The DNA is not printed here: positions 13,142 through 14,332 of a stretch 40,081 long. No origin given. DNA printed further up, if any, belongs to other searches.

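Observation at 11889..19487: Kinase-less catabolic operon built around a split transketolase: candidate undescribed sugar pathway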

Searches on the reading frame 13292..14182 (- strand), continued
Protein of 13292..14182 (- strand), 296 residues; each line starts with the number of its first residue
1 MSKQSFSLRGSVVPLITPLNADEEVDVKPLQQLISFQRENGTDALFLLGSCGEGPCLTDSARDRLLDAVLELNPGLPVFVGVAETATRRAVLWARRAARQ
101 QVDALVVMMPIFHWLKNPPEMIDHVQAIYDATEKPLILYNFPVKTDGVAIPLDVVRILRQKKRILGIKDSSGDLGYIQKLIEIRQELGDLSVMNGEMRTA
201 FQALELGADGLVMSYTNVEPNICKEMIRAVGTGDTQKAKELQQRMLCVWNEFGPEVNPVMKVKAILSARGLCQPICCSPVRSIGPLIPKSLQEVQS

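Call 42: search_solved_structures(query=A3, max_evalue=10, show_alignments=4)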
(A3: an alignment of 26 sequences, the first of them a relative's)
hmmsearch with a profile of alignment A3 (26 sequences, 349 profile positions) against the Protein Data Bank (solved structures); distinct sequences matched with E-value up to 10: 9.
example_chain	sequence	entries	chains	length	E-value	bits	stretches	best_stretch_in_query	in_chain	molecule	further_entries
6w1w_A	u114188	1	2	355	0.029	16.7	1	62-156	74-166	motility-associated killing factor MakB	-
6t8d_X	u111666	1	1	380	0.033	16.4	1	62-156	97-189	MakB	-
7zet_A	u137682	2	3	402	0.95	11.6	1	246-278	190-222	Clusterin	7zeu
6n07_A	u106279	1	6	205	1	11.5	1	49-85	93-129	Microcompartments protein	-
5v74_A8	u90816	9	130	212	1.1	11.5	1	49-85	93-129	Microcompartments protein | Microcompartments protein HO-5816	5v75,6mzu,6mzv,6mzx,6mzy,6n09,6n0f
6soy_A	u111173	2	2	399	1.1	11.4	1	285-326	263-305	ESAG6, subunit of heterodimeric transferrin receptor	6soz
6soy_B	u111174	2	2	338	1.2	11.3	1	285-326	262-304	ESAG7, subunit of heterodimeric transferrin receptor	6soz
7li0_A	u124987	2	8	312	1.8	10.8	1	109-154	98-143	Fe(3+) ABC transporter substrate-binding protein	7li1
5nth_A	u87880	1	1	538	1.9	10.6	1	125-194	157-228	Putative aminopeptidase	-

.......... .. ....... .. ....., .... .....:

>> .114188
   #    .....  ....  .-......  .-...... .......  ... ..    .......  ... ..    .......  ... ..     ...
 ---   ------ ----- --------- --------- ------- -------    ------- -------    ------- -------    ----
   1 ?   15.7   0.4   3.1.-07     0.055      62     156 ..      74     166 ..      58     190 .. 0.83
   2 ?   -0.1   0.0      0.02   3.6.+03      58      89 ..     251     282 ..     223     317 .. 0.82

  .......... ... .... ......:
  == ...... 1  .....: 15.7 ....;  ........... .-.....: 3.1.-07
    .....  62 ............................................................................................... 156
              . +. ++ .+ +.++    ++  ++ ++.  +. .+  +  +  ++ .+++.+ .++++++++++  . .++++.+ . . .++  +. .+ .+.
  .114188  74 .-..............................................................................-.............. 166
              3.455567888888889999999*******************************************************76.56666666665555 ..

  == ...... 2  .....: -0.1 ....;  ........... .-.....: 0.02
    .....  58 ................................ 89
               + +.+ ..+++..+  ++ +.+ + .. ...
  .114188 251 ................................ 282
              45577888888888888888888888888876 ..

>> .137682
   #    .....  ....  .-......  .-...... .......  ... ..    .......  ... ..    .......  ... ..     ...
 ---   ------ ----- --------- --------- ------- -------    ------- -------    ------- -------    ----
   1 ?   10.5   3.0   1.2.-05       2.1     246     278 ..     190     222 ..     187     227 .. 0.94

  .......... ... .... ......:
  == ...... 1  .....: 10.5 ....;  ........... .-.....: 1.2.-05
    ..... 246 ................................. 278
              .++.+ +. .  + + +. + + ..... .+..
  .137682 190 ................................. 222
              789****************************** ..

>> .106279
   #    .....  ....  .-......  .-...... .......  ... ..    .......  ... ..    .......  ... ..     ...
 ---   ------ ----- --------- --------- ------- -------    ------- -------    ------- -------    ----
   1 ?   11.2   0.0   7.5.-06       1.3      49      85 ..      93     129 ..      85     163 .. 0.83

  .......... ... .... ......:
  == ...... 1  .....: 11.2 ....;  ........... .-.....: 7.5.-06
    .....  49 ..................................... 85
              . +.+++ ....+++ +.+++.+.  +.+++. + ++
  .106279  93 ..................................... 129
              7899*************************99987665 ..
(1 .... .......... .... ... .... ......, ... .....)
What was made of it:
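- Closest known: URO-D superfamily: uroporphyrinogen decarboxylase, MtaA/MtbA methyltransferases and MetE. Different: There is no sequence-level hit to any solved structure (call 42).
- Tried and rejected: It gave only noise (call 42).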

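Call 46: find_related_loci(query=A3, collection=metagenome_contigs, flank=10000)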
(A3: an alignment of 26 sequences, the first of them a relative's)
Query A3 (358 aa) in metagenome_contigs; peptide patterns used: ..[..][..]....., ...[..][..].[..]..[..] (x = any residue, [..] = any of these).
190 stretches matched a pattern; 7 encode a relative of the query (tblastn E <= 1e-3); 7 distinct loci.
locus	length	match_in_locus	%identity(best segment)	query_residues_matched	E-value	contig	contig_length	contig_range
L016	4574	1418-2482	59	2-358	1e-146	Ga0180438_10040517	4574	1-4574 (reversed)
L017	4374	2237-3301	59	2-358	5e-147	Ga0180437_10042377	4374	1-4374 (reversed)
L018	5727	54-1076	61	17-358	3e-144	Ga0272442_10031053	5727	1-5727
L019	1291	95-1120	57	16-358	1e-154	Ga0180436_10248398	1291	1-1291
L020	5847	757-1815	58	4-357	1e-132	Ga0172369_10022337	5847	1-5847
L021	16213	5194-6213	57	17-357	9e-129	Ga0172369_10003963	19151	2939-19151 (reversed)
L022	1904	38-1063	54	16-358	1e-133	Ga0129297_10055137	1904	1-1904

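Call 49: search_protein_families(library=pfam, proteins=[L018:3562-4683:+, L021:1354-3822:+, L021:3948-4748:+, L021:10557-13601:+, L020:3926-5284:+, L008:12561-13976:-, L008:9040-9954:+, L008:6404-7963:+, L008:5207-6301:+, L005:8512-9633:+], max_evalue=0.001)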
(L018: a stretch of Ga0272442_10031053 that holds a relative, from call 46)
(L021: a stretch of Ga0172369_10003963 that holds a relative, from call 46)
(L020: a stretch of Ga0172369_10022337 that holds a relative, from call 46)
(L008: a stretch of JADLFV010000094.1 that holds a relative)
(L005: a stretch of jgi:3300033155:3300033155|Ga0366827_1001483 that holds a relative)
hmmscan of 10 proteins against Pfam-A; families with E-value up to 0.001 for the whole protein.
L018:3562-4683:+ (373 aa): 1 family
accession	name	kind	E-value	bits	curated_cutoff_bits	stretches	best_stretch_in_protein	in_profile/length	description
PF01208.23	URO-D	-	0.00011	21.7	23.9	0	246-305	202-267/346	Uroporphyrinogen decarboxylase (URO-D)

L021:1354-3822:+ (822 aa): 0 families

L021:3948-4748:+ (266 aa): 0 families

L021:10557-13601:+ (1014 aa): 3 families
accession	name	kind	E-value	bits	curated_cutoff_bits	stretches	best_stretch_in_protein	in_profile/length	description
PF00754.31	F5_F8_type_C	-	1.5e-10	41.7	28.2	1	901-1004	13-120/127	F5/8 type C domain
PF22633.2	F5_F8_type_C_2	-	1.3e-07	32.5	27.8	1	904-994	1-91/91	NedA-like, galactose-binding domain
PF25788.1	Ig_Rha78A_N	-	0.0007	20.3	27.4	0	773-852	15-99/105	Rha78A-like, N-terminal immunoglobulin domain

L020:3926-5284:+ (452 aa): 1 family
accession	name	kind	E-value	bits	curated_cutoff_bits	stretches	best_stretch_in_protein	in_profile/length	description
PF12831.13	FAD_oxidored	-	5.6e-57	194.3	27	1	20-427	31-416/416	FAD dependent oxidoreductase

L008:12561-13976:- (471 aa): 0 families

L008:9040-9954:+ (304 aa): 1 family
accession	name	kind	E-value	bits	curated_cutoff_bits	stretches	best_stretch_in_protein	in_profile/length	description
PF00701.28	DHDPS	-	4.1e-30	105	22.1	1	4-290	2-286/289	Dihydrodipicolinate synthetase family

L008:6404-7963:+ (519 aa): 2 families
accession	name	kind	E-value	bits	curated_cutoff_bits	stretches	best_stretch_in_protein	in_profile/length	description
PF00728.28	Glyco_hydro_20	-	1.5e-25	90.8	22.3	1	145-314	1-185/348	Glycosyl hydrolase family 20, catalytic domain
PF02838.20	Glyco_hydro_20b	-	8.9e-16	59.2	26.1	1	8-142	2-124/124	Glycosyl hydrolase family 20, domain 2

L008:5207-6301:+ (364 aa): 1 family
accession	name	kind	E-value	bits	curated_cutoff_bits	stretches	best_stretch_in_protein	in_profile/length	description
PF07963.17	N_methyl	-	1.1e-08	34.7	21.2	1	98-123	2-27/27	Prokaryotic N-terminal methylation motif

L005:8512-9633:+ (373 aa): 0 families

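Call 50: search_protein_families(library=pfam, proteins=[L007:8504-9973:+, L007:5850-7436:+, L007:4761-5570:+, L007:3522-4241:+, L007:11088-12350:-, L007:13129-14160:-, L007:1685-3295:-, L008:1547-2953:-, L008:3056-4048:+, L008:4092-4931:-], max_evalue=0.001)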
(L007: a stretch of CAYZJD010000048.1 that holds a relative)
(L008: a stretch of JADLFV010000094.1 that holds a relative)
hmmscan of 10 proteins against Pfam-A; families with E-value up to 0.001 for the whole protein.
L007:8504-9973:+ (489 aa): 6 families
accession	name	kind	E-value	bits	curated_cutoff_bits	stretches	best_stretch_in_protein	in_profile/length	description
PF12831.13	FAD_oxidored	-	5.4e-60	204.3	27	1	47-469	1-416/416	FAD dependent oxidoreductase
PF00890.30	FAD_binding_2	-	1.8e-08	34.4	20.4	1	47-82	1-36/414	FAD binding domain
PF01946.23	Thi4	-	7.6e-08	32.3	26.2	1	45-87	17-61/235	Thi4 family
PF07992.20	Pyr_redox_2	-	1.4e-05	25.2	26.1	0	47-77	2-31/291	Pyridine nucleotide-disulphide oxidoreductase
PF03486.20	HI0933_like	-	0.00015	21.7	50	0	47-81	2-36/244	HI0933-like protein Rossmann domain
PF01266.30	DAO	-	0.0002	21.5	27.9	0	47-81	1-35/353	FAD dependent oxidoreductase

L007:5850-7436:+ (528 aa): 4 families
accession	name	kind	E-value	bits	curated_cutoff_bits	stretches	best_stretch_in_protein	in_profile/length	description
PF00884.28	Sulfatase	-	3.1e-41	142.1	25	1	34-395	2-298/301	Sulfatase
PF16347.10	SGSH_C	-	7.1e-13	49.4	29.3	1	352-482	5-143/154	N-sulphoglucosamine sulphohydrolase, C-terminal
PF01663.27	Phosphodiest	-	3.1e-07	30.7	23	0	55-104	18-68/342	Type I phosphodiesterase / nucleotide pyrophosphatase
PF02995.22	DUF229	-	0.00013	21.2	25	1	310-358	309-356/496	Protein of unknown function (DUF229)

L007:4761-5570:+ (269 aa): 1 family
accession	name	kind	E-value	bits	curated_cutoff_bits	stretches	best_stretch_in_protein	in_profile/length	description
PF03737.21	RraA-like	-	1.1e-21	78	24.5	1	66-220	11-150/152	Aldolase/RraA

L007:3522-4241:+ (239 aa): 2 families
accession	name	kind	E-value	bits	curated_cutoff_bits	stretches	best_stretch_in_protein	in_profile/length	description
PF00884.28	Sulfatase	-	3.6e-24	86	25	1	45-183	1-133/301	Sulfatase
PF01663.27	Phosphodiest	-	0.00011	22.3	23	1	47-123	1-74/342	Type I phosphodiesterase / nucleotide pyrophosphatase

L007:11088-12350:- (420 aa): 0 families

L007:13129-14160:- (343 aa): 1 family
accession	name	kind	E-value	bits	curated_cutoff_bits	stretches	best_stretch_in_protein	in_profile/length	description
PF03747.19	ADP_ribosyl_GH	-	1.9e-08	34.8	26.2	1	1-125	167-286/287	ADP-ribosylglycohydrolase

L007:1685-3295:- (536 aa): 0 families

L008:1547-2953:- (468 aa): 0 families

L008:3056-4048:+ (330 aa): 1 family
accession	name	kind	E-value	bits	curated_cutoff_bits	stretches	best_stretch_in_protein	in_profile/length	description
PF00248.27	Aldo_ket_red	-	2.4e-61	207.8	24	1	16-325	2-285/291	Aldo/keto reductase family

L008:4092-4931:- (279 aa): 2 families
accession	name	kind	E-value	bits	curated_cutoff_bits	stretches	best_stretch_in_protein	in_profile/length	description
PF05721.19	PhyH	-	7.5e-24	85.6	22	1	24-216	2-212/213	Phytanoyl-CoA dioxygenase (PhyH)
PF13759.12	2OG-FeII_Oxy_5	-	7.1e-06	26.8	27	1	181-218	61-98/101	Putative 2OG-Fe(II) oxygenase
